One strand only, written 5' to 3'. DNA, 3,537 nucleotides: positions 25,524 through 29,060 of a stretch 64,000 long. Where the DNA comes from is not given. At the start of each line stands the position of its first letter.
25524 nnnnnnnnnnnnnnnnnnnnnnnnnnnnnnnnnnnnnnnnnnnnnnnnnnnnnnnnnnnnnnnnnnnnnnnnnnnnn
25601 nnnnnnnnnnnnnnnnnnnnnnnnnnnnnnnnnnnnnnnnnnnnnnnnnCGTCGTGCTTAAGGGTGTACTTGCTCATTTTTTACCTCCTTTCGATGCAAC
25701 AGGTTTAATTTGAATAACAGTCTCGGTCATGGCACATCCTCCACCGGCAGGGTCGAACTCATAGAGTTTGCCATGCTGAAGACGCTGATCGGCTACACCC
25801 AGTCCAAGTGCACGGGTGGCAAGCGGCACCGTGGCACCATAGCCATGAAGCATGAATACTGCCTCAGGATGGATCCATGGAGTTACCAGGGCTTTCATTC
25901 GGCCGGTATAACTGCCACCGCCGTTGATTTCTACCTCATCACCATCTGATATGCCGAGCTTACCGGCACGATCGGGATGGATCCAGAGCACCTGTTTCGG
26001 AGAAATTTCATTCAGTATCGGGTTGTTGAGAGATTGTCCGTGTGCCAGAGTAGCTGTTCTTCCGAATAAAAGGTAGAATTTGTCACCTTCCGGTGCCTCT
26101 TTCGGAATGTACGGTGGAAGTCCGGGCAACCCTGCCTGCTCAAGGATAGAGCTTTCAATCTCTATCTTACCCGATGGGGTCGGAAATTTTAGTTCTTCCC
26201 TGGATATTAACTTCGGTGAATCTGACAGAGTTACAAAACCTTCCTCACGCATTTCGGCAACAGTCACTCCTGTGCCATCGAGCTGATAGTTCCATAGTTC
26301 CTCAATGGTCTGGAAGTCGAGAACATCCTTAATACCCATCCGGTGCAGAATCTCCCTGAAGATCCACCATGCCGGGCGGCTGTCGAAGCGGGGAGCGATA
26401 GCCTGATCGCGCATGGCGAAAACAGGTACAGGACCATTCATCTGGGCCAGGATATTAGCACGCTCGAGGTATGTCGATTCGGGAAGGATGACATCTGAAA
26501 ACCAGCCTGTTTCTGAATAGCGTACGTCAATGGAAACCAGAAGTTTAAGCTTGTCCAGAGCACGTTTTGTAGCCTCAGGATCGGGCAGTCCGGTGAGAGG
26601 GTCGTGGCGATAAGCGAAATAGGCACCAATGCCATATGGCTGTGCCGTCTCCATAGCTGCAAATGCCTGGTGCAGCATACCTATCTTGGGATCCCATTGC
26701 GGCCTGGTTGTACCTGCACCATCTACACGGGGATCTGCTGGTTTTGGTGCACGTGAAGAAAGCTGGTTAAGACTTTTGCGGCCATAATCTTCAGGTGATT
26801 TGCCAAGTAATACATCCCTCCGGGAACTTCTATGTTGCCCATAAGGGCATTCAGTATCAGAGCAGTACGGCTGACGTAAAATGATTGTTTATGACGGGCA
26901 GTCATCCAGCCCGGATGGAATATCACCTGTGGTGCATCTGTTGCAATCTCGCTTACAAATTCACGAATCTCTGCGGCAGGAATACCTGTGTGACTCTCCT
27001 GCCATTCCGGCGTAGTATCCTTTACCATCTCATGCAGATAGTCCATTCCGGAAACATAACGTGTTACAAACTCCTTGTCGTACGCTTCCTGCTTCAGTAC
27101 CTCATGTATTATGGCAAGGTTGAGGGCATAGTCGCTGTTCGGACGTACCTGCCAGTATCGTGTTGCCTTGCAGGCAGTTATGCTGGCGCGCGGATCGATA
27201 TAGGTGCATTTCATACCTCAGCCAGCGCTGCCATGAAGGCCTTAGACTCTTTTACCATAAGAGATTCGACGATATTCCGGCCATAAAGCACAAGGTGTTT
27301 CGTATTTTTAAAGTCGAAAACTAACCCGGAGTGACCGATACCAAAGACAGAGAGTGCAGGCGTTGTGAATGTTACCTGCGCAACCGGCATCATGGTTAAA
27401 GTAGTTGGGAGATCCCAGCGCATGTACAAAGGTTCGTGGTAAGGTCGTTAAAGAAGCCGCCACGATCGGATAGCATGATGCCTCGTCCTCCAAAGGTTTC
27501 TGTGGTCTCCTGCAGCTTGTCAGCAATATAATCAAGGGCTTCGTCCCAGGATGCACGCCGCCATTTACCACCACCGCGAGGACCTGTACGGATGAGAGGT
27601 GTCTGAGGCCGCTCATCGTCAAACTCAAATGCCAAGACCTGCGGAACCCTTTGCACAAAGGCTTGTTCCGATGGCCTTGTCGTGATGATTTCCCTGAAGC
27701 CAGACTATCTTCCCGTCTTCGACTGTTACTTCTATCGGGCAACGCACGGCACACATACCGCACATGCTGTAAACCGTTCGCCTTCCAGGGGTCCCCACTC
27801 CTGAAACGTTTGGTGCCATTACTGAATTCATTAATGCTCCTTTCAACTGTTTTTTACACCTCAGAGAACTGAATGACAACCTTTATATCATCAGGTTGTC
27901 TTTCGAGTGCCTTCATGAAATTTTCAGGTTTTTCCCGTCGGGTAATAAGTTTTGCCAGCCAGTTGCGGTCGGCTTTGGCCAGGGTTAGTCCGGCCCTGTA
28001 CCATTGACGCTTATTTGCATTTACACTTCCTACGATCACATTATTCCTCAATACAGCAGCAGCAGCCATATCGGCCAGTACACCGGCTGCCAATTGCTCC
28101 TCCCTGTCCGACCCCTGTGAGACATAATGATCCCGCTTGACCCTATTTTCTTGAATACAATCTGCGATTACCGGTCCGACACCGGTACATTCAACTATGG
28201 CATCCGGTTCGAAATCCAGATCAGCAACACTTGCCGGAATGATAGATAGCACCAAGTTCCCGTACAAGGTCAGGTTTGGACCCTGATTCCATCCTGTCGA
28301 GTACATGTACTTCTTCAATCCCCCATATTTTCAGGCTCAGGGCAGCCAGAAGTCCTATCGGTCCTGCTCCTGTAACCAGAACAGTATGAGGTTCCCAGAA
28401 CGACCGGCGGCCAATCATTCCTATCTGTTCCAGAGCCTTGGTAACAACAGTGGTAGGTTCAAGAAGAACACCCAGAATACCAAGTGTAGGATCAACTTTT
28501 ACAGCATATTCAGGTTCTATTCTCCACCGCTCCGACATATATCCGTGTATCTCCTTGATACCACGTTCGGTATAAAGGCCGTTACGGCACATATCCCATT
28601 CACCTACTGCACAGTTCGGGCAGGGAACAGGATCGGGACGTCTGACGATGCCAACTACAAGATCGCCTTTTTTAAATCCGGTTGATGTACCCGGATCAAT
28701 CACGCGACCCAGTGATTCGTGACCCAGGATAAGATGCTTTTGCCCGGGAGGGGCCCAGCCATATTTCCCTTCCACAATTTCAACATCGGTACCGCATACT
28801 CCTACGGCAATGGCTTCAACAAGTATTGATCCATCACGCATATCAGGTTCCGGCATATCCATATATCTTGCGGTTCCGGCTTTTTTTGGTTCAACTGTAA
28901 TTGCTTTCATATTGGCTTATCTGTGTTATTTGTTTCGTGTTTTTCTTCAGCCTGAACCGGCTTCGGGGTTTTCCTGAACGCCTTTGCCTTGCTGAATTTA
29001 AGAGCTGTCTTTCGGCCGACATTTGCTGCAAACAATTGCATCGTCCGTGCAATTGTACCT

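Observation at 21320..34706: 13.4-kb translationally coupled block joining a sugar hydrolase and dehydrogenase to a cytoplasmic NAD(P)H-linked molybdoenzyme and sulfur-type redox genes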

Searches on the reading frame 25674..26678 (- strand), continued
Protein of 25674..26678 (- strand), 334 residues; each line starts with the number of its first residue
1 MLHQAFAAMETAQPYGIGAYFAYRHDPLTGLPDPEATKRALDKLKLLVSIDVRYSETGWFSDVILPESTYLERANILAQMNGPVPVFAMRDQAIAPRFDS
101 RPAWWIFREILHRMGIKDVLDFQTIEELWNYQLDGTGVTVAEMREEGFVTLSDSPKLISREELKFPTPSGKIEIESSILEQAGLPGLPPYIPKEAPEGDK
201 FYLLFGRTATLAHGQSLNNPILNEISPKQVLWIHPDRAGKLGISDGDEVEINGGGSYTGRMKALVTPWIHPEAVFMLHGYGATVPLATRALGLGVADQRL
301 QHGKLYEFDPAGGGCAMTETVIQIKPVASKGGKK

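Call 39: search_protein_families(library=pfam, proteins=[L069:7442-8455:-, L069:8515-8952:+, L069:13798-14280:+, L069:14454-15308:+, L069:15421-16626:+, L069:6196-7467:-, L036:17463-18371:+, L036:8219-8791:+, L039:15334-16599:+, L039:8472-8855:+], max_evalue=0.001)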
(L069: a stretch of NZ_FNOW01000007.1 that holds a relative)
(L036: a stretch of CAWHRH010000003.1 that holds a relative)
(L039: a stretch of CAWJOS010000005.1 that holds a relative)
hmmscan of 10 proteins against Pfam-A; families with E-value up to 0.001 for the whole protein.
L069:7442-8455:- (337 aa): 1 family
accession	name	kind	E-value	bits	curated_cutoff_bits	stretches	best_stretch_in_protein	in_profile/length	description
PF00490.27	ALAD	-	4.5e-140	466.7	24.6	1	14-334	2-317/317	Delta-aminolevulinic acid dehydratase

L069:8515-8952:+ (145 aa): 0 families

L069:13798-14280:+ (160 aa): 1 family
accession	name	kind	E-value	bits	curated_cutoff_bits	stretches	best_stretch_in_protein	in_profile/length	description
PF11159.13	DUF2939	-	1.4e-19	70.7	24.8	1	8-98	1-91/93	Protein of unknown function (DUF2939)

L069:14454-15308:+ (284 aa): 2 families
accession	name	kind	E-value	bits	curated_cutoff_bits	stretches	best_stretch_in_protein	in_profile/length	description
PF01729.25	QRPTase_C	-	6e-33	114.4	23.1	1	111-280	1-168/169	Quinolinate phosphoribosyl transferase, C-terminal domain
PF02749.22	QRPTase_N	-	5.8e-16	58.9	27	1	26-109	1-82/82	Quinolinate phosphoribosyl transferase, N-terminal domain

L069:15421-16626:+ (401 aa): 1 family
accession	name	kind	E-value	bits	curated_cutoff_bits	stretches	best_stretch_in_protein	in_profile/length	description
PF01963.22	TraB_PrgY_gumN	-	6.6e-25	88.9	26.8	1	14-232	8-251/263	TraB/PrgY/gumN family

L069:6196-7467:- (423 aa): 2 families
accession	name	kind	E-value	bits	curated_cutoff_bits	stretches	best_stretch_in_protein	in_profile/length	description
PF00501.34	AMP-binding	-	1.1e-16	61.1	29.9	1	114-304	155-348/384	AMP-binding enzyme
PF13193.12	AMP-binding_C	-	3.2e-07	31.6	24.5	1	343-418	3-76/76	AMP-binding enzyme C-terminal domain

L036:17463-18371:+ (302 aa): 3 families
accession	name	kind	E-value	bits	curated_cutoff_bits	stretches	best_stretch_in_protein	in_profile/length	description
PF08450.18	SGL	-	1.6e-38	133.2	26.3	1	43-285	1-245/246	SMP-30/Gluconolactonase/LRE-like region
PF01731.26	Arylesterase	-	1.5e-05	25.5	21.3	1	140-211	17-83/86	Arylesterase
PF24684.1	Vgb_lyase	-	0.00081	18.7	50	0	49-143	62-155/290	Virginiamycin B lyase family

L036:8219-8791:+ (190 aa): 1 family
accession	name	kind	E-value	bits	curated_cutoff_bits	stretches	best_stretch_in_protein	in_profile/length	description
PF03729.18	DUF308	-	5.5e-27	94.3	25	3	21-91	1-72/73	Short repeat of unknown function (DUF308)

L039:15334-16599:+ (421 aa): 2 families
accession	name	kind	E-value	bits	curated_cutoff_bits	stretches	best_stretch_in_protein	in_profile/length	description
PF08450.18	SGL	-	1e-71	241.9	26.3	1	133-377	1-246/246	SMP-30/Gluconolactonase/LRE-like region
PF24684.1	Vgb_lyase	-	0.00017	20.9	50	0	308-360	174-225/290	Virginiamycin B lyase family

L039:8472-8855:+ (127 aa): 0 families

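Call 47: search_solved_structures(query=L001:8235-9287:+, max_evalue=1e-10)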
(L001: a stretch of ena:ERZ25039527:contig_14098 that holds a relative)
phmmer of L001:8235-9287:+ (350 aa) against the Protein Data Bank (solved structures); distinct sequences matched with E-value up to 1e-10: 18.
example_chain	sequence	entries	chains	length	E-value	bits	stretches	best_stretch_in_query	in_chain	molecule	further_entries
2b5w_A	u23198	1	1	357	5.2e-47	163.8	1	2-349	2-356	glucose dehydrogenase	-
2b5v_A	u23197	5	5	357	2.5e-45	158.3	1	2-349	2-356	glucose dehydrogenase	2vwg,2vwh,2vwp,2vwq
2cd9_A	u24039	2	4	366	7.2e-38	133.7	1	1-343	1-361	GLUCOSE DEHYDROGENASE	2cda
2cdb_A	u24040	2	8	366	3.6e-37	131.4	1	1-343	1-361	GLUCOSE 1-DEHYDROGENASE (DHG-1) | GLUCOSE DEHYDROGENASE GLUCOSE 1-DEHYDROGENASE, DHG-1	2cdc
3wic_A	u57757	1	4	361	2.4e-32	115.5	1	5-346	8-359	Glucose 1-dehydrogenase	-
3wid_A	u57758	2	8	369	3.3e-32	115.1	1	5-346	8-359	Glucose 1-dehydrogenase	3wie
7y9p_A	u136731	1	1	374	1.5e-14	57.1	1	26-265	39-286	Xylitol dehydrogenase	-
4oh1_A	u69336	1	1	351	4.6e-13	52.1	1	8-223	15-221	L-iditol 2-dehydrogenase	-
1e3j_A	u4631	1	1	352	8.4e-13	51.3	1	15-268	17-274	NADP(H)-DEPENDENT KETOSE REDUCTASE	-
3m6i_A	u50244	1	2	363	1.9e-12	50.1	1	22-339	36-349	L-arabinitol 4-dehydrogenase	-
3qe3_A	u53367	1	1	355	2.4e-12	49.7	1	17-269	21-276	Sorbitol dehydrogenase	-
1pl6_A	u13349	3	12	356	7.9e-12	48.1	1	17-268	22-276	Sorbitol dehydrogenase | human sorbitol dehydrogenase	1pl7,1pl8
5kia_A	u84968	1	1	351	8.1e-12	48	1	18-223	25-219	L-threonine 3-dehydrogenase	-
5vm2_A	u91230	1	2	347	2e-11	46.8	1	12-222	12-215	Alcohol dehydrogenase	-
2dfv_A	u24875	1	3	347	2.8e-11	46.3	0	8-326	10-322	Probable L-threonine 3-dehydrogenase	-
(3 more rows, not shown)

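Call 48: search_solved_structures(query=L001:5498-8215:+, max_evalue=0.00001)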
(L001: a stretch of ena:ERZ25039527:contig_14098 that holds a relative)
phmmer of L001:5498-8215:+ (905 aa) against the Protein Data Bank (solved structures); distinct sequences matched with E-value up to 0.00001: 0.

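Call 49: search_solved_structures(query=L001:989-2686:+, max_evalue=1e-30)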
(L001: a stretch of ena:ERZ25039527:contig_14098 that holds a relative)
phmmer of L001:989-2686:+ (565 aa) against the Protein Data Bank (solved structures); distinct sequences matched with E-value up to 1e-30: 32.
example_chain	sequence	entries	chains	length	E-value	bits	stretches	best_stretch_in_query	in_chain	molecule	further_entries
3icr_A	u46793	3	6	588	1.3e-160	538.5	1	2-551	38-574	Coenzyme A-Disulfide Reductase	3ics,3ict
3nta_A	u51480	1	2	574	1.4e-153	515.3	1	2-552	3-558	FAD-dependent pyridine nucleotide-disulphide oxidoreductase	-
4ocg_A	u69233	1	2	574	1.9e-152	511.6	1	2-552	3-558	FAD-dependent pyridine nucleotide-disulphide oxidoreductase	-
3ntd_A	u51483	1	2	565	4.6e-152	510.3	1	2-551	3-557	FAD-dependent pyridine nucleotide-disulphide oxidoreductase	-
3nt6_A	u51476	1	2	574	7.9e-151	506.2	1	2-552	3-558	FAD-dependent pyridine nucleotide-disulphide oxidoreductase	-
8a56_A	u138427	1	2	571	4.2e-141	474.1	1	2-552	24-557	Coenzyme A-persulfide reductase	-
6pfz_D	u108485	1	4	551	5.9e-95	321.8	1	1-549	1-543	NADH oxidase (NoxA-3)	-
3cgb_A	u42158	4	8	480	6.3e-83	282.1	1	1-459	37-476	Pyridine nucleotide-disulfide oxidoreductase, class I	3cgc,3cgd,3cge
6ruz_A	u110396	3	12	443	3e-81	276.5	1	2-459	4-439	NADH oxidase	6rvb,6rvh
3iwa_A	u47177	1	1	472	2.7e-73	250.3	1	3-469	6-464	FAD-dependent pyridine nucleotide-disulphide oxidoreductase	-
5l1n_A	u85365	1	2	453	3e-71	243.5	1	2-456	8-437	Coenzyme A disulfide reductase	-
3kd9_A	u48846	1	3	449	2e-70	240.9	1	2-456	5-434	Coenzyme A disulfide reductase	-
4fx9_A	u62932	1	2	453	2.1e-70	240.7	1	2-456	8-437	Coenzyme A disulfide reductase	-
1yqz_A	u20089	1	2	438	2.9e-68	233.7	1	2-460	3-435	coenzyme A disulfide reductase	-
4em3_A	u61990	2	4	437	3e-68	233.7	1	2-460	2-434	Coenzyme A disulfide reductase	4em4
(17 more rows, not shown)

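Call 65: search_protein_families(library=pfam, proteins=[L066:6903-8195:+, L066:8223-8618:+, L066:15401-15964:+, L067:7022-8263:+, L067:8293-8691:+, L043:14267-15115:+, L043:15162-15722:+, L061:14548-15411:+, L061:7590-8852:+, L047:5714-8332:+], max_evalue=0.001)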
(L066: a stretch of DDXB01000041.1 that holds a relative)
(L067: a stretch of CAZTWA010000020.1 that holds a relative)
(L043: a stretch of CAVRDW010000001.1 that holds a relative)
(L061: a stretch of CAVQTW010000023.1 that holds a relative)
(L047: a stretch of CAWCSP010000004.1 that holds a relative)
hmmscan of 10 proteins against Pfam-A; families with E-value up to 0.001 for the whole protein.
L066:6903-8195:+ (430 aa): 1 family
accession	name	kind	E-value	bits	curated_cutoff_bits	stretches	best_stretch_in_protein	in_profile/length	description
PF01925.25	TauE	-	1.8e-18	67.6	32.6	1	286-404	2-114/237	Sulfite exporter TauE/SafE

L066:8223-8618:+ (131 aa): 1 family
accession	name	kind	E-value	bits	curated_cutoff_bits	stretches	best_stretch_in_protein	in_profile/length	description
PF01925.25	TauE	-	6.7e-22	78.8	32.6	1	16-127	127-237/237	Sulfite exporter TauE/SafE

L066:15401-15964:+ (187 aa): 1 family
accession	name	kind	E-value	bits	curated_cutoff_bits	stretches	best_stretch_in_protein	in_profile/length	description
PF00571.33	CBS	-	4.6e-09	36.9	24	0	128-178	7-56/57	CBS domain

L067:7022-8263:+ (413 aa): 1 family
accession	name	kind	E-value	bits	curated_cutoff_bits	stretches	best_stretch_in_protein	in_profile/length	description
PF01925.25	TauE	-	2.8e-18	66.9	32.6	1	272-390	2-114/237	Sulfite exporter TauE/SafE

L067:8293-8691:+ (132 aa): 1 family
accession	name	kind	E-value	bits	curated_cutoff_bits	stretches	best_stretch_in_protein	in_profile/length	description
PF01925.25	TauE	-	1.5e-22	80.8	32.6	1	16-128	126-237/237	Sulfite exporter TauE/SafE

L043:14267-15115:+ (282 aa): 1 family
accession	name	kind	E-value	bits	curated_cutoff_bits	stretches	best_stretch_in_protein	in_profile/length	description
PF01734.28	Patatin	-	3.1e-14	54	27.7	1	129-271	1-114/191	Patatin-like phospholipase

L043:15162-15722:+ (186 aa): 2 families
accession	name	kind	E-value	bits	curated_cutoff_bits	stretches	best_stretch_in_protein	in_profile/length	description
PF12536.13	DUF3734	-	1.6e-17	64.2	22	1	71-156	1-85/106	Patatin phospholipase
PF01734.28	Patatin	-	6.4e-11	43.2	27.7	1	1-35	156-190/191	Patatin-like phospholipase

L061:14548-15411:+ (287 aa): 2 families
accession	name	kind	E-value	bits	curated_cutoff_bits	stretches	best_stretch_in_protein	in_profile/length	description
PF01758.21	SBF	-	1.6e-20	74.1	24.3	1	15-182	2-180/191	Sodium Bile acid symporter family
PF13593.11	SBF_like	-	1.2e-11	44.9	25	1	24-266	44-295/313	SBF-like CPA transporter family (DUF4137)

L061:7590-8852:+ (420 aa): 0 families

L047:5714-8332:+ (872 aa): 0 families

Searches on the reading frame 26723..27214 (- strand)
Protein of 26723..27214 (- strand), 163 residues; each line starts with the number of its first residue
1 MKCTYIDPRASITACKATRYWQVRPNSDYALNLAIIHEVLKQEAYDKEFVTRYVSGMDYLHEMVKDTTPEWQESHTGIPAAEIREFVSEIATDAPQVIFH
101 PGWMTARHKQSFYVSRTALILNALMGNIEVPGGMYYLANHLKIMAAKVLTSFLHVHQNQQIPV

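Call 5: search_protein_families(library=pfam, proteins=[window:26723-27214:-], max_evalue=0.01)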
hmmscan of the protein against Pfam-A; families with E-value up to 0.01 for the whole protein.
window:26723-27214:- (163 aa): 1 family
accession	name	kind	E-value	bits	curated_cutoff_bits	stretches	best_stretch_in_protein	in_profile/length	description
PF00384.28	Molybdopterin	-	1.1e-06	28.3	24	1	2-154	139-240/353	Molybdopterin oxidoreductase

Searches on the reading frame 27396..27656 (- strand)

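Call 6: search_protein_families(library=pfam, proteins=[window:27396-27656:-], max_evalue=0.01)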
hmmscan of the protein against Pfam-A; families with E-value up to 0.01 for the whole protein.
window:27396-27656:- (86 aa): 1 family
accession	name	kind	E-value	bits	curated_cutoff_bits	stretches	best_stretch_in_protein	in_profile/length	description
PF00384.28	Molybdopterin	-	4.5e-09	36.2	24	1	18-55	3-37/353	Molybdopterin oxidoreductase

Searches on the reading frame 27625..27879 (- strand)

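Call 6: search_protein_families(library=pfam, proteins=[window:27625-27879:-], max_evalue=0.01)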
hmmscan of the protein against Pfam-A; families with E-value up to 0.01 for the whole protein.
window:27625-27879:- (84 aa): 1 family
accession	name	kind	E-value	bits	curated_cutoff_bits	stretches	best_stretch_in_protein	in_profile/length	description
PF04879.21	Molybdop_Fe4S4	-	8.5e-14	51.7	22.7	1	35-82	3-50/55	Molybdopterin oxidoreductase Fe4S4 domain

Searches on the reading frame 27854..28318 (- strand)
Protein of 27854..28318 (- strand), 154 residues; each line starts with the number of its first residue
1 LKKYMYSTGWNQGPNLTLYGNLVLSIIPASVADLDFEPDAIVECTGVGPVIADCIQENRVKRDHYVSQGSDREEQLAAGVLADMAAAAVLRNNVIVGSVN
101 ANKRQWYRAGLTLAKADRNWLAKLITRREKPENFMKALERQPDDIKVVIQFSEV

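Call 6: search_protein_families(library=pfam, proteins=[window:27854-28318:-], max_evalue=0.01)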
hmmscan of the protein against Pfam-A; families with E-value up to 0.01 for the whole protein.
window:27854-28318:- (154 aa): 1 family
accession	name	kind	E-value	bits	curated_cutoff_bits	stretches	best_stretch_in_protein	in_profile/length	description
PF16912.11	Glu_dehyd_C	-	4.3e-22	79.1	34.9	1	30-151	92-211/211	Glucose dehydrogenase C-terminus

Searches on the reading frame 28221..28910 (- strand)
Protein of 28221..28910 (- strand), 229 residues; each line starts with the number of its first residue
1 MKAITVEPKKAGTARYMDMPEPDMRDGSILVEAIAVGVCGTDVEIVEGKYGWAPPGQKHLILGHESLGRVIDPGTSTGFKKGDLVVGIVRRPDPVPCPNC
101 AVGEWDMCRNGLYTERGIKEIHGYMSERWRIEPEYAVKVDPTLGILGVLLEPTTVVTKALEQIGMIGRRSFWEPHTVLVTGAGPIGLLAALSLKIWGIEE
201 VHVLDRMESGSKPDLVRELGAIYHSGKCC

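Call 6: search_protein_families(library=pfam, proteins=[window:28221-28910:-], max_evalue=0.01)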
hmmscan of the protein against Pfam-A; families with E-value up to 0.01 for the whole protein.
window:28221-28910:- (229 aa): 5 families
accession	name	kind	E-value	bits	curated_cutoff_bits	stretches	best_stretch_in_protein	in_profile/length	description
PF16912.11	Glu_dehyd_C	-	3.3e-23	82.7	34.9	1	146-226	3-85/211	Glucose dehydrogenase C-terminus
PF08240.17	ADH_N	-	3.3e-16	59.8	23.5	1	26-139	2-102/104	Alcohol dehydrogenase GroES-like domain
PF01494.25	FAD_binding_3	-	0.00045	20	22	1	176-209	3-35/349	FAD binding domain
PF13738.12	Pyr_redox_3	-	0.0066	16.2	30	1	179-210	2-33/305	Pyridine nucleotide-disulphide oxidoreductase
PF24623.2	Phage_zn_bind_8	-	0.0075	16.4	24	0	89-111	6-28/57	Putative DNA-binding phage zinc finger domain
